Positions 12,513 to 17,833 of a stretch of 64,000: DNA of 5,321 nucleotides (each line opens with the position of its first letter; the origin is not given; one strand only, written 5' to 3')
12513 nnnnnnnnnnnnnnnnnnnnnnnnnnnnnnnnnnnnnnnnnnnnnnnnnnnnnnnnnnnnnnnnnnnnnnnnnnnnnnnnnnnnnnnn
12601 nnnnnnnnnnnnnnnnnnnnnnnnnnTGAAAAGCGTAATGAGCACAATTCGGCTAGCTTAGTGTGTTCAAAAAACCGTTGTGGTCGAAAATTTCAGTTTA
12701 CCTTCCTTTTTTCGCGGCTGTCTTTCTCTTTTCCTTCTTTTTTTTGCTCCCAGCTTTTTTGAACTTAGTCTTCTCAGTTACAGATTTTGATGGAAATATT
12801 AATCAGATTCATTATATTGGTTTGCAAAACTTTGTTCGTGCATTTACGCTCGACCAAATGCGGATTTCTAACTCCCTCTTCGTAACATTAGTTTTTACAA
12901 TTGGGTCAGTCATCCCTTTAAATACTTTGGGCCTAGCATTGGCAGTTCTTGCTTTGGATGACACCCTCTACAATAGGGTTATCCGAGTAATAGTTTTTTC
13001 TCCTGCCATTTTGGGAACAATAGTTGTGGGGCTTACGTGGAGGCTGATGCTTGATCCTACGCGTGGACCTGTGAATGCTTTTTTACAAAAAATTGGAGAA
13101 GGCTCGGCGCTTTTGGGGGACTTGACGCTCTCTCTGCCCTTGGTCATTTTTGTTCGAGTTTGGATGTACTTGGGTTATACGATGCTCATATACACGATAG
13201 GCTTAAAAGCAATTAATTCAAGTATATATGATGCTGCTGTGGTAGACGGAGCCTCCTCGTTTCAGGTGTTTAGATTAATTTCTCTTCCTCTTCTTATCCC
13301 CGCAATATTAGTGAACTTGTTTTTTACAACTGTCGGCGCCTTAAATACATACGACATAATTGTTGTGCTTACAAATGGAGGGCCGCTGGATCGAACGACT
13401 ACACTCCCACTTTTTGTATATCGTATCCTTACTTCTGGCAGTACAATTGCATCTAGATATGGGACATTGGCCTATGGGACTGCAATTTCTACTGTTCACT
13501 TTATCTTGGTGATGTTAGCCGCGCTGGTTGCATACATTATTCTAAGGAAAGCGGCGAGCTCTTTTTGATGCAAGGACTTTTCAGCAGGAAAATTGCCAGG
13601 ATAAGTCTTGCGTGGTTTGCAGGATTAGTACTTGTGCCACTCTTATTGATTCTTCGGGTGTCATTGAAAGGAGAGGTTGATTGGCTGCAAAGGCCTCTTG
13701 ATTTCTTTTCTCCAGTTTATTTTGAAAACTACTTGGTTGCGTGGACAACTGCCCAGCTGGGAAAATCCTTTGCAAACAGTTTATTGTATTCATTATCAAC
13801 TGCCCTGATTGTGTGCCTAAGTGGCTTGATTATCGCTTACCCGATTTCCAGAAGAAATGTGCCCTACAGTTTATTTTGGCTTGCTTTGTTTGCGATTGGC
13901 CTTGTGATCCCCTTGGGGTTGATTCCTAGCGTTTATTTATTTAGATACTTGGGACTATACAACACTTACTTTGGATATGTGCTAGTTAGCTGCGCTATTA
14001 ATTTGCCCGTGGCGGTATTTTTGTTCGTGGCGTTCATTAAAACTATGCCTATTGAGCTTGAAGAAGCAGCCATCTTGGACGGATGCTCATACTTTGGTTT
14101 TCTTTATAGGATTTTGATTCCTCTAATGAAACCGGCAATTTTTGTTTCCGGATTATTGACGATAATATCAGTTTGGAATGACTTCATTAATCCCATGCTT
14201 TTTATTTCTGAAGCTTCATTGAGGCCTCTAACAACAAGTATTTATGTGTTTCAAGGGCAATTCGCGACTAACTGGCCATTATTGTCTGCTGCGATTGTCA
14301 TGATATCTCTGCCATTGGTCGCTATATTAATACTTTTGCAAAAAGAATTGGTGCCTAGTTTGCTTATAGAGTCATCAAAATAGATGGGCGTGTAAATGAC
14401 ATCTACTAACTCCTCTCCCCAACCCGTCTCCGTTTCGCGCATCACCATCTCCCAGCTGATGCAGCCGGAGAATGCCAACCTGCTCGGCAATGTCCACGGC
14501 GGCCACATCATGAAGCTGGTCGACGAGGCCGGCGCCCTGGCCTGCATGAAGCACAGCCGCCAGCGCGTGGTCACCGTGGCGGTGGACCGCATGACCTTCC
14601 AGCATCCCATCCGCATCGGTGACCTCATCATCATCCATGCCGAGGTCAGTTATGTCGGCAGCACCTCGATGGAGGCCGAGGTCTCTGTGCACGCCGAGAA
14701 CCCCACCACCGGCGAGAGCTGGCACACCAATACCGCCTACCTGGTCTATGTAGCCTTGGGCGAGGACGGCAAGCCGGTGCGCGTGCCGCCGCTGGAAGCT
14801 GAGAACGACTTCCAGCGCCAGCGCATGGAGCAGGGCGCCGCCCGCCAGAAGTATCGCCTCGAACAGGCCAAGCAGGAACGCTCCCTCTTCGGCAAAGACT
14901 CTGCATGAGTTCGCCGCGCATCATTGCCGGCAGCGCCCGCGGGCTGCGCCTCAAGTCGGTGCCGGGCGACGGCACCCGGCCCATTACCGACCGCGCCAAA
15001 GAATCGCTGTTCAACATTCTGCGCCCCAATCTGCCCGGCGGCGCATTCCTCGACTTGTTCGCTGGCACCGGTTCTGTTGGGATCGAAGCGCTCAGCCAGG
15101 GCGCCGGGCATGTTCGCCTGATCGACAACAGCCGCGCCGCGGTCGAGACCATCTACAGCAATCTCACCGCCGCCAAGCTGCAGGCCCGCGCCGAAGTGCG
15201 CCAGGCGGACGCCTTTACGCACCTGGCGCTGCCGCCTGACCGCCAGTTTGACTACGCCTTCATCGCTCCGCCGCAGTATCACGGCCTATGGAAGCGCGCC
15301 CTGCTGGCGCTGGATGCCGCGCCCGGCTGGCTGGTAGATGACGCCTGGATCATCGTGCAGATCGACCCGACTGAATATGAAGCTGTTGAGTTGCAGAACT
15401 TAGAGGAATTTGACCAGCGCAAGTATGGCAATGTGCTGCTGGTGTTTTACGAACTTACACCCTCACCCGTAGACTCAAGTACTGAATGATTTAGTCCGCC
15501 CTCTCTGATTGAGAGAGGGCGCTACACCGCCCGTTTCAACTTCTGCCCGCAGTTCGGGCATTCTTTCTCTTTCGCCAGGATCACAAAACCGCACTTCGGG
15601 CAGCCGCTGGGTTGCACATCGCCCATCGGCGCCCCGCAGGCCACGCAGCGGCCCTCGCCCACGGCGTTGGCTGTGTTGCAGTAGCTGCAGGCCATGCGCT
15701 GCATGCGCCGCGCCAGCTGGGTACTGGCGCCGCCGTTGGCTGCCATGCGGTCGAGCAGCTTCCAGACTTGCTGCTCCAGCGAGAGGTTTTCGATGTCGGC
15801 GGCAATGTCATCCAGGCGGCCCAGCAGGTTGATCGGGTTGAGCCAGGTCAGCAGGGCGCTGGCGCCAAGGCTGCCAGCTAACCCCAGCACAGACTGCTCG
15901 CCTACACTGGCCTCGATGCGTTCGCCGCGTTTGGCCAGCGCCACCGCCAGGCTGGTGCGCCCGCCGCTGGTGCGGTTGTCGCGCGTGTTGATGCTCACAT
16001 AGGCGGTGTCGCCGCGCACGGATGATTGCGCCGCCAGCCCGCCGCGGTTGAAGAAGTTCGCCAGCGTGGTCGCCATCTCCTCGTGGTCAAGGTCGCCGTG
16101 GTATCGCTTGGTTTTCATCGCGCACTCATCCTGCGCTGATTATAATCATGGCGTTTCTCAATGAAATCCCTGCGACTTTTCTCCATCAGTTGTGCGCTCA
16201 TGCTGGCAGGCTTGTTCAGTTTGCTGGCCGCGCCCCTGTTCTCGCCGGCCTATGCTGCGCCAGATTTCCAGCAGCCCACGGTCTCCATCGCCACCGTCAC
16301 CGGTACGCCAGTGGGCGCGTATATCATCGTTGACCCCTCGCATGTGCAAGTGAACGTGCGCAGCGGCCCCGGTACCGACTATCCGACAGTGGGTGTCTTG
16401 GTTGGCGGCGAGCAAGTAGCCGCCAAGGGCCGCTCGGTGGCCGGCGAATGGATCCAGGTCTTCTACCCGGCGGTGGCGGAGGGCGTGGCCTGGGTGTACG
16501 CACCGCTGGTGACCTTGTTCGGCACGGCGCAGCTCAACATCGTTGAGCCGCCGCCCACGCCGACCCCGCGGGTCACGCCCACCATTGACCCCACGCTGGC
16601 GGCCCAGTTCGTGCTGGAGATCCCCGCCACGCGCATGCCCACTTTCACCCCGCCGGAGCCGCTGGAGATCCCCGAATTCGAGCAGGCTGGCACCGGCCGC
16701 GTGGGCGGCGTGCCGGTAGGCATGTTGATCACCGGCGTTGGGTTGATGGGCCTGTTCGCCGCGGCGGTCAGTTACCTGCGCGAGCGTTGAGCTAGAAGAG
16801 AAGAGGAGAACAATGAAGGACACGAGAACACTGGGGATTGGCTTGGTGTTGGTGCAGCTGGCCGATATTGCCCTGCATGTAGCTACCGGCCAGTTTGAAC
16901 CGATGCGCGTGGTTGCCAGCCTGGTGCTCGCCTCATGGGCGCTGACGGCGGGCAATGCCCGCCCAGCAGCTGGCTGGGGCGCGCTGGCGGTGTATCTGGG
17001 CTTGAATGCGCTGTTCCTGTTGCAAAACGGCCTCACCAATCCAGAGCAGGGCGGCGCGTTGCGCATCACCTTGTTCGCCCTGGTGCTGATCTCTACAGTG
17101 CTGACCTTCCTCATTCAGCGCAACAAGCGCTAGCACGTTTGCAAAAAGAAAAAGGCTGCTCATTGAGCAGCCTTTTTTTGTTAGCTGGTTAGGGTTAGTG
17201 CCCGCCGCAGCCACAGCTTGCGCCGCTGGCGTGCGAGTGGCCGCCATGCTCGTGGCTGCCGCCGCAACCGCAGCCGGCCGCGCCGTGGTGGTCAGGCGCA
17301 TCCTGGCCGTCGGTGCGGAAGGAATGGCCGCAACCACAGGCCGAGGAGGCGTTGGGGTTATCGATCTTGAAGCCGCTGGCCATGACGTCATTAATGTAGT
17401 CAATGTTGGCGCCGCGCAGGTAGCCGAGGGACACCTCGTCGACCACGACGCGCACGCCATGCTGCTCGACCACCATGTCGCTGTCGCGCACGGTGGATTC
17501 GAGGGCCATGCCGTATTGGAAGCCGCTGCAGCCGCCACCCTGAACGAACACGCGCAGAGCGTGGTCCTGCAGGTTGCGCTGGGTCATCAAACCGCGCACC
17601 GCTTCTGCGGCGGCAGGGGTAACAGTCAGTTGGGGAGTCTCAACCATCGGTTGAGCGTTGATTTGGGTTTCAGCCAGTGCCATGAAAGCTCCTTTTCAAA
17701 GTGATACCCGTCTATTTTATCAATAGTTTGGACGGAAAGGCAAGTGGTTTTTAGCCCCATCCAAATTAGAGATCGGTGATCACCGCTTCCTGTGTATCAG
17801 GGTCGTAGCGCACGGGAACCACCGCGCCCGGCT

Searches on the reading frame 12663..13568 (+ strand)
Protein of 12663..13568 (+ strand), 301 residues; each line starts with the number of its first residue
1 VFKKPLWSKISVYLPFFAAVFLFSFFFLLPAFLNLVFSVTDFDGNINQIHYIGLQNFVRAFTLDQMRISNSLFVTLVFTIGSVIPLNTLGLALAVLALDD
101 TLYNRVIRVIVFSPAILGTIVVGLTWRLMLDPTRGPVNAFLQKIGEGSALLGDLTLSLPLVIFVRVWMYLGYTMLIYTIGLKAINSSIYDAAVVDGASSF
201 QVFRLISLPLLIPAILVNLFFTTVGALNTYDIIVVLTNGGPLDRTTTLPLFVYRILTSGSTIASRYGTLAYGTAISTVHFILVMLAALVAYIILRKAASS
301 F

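Call 73: search_protein_families(library=pfam, proteins=[window:12663-13568:+], max_evalue=0.001)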
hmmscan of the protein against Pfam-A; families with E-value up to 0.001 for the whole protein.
window:12663-13568:+ (301 aa): 1 family
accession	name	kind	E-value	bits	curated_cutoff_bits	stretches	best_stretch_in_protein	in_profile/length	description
PF00528.27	BPD_transp_1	-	2.1e-08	34.5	26.4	1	89-289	4-170/184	Binding-protein-dependent transport system inner membrane component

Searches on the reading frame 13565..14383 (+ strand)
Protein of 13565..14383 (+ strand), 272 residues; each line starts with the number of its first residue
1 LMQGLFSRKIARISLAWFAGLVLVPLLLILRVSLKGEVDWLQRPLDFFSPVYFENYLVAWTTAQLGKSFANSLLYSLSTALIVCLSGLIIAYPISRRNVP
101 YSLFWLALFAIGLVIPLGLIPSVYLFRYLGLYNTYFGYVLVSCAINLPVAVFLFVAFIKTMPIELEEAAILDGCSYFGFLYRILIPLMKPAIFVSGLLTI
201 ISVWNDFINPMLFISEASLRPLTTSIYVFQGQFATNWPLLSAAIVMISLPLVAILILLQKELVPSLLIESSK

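Call 73: search_protein_families(library=pfam, proteins=[window:13565-14383:+], max_evalue=0.001)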
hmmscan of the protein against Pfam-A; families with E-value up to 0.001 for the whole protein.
window:13565-14383:+ (272 aa): 1 family
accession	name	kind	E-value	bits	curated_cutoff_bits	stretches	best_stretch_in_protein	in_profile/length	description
PF00528.27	BPD_transp_1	-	9.1e-09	35.7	26.4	1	87-265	5-181/184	Binding-protein-dependent transport system inner membrane component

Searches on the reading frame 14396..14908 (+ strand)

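Call 73: search_protein_families(library=pfam, proteins=[window:14396-14908:+], max_evalue=0.001)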
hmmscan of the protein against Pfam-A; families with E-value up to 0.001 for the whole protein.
window:14396-14908:+ (170 aa): 2 families
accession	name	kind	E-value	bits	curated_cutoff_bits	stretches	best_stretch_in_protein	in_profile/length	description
PF03061.28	4HBT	-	1.9e-21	76.6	20.6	1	31-105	2-77/79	Thioesterase superfamily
PF13279.12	4HBT_2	-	0.00072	20.4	25.5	1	39-132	26-116/122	Thioesterase-like superfamily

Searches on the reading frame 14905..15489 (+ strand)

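Call 73: search_protein_families(library=pfam, proteins=[window:14905-15489:+], max_evalue=0.001)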
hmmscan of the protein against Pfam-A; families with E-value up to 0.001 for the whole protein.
window:14905-15489:+ (194 aa): 4 families
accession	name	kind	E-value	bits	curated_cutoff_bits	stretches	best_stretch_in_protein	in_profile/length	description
PF03602.21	Cons_hypoth95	-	1e-42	146.3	24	1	5-182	2-181/182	Conserved hypothetical protein 95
PF05175.20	MTS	-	4.8e-08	33.3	23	1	28-128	16-112/170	Methyltransferase small domain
PF13649.12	Methyltransf_25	-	3.9e-07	31.1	27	1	49-130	2-79/97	Methyltransferase domain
PF13847.12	Methyltransf_31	-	1.4e-05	25.3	27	1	45-120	4-80/145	Methyltransferase domain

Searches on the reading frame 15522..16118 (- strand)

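Call 73: search_protein_families(library=pfam, proteins=[window:15522-16118:-], max_evalue=0.001)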
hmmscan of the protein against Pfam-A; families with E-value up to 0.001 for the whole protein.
window:15522-16118:- (198 aa): 2 families
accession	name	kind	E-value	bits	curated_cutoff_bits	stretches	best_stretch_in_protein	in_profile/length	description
PF13240.11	Zn_Ribbon_1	-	2.9e-06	27.3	25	1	173-194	2-23/23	zinc-ribbon domain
PF12773.13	DZR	-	1.4e-05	25.5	27.3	1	144-191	1-45/45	Double zinc ribbon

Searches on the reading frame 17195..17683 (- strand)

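Call 20: search_protein_families(library=pfam, proteins=[window:17195-17683:-], max_evalue=0.001)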
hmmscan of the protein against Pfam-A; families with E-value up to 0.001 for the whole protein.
window:17195-17683:- (162 aa): 1 family
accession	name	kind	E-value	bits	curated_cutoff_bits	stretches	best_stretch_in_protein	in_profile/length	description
PF01521.26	Fe-S_biosyn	-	4.5e-20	72.4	26.3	1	18-119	2-109/110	Iron-sulphur cluster biosynthesis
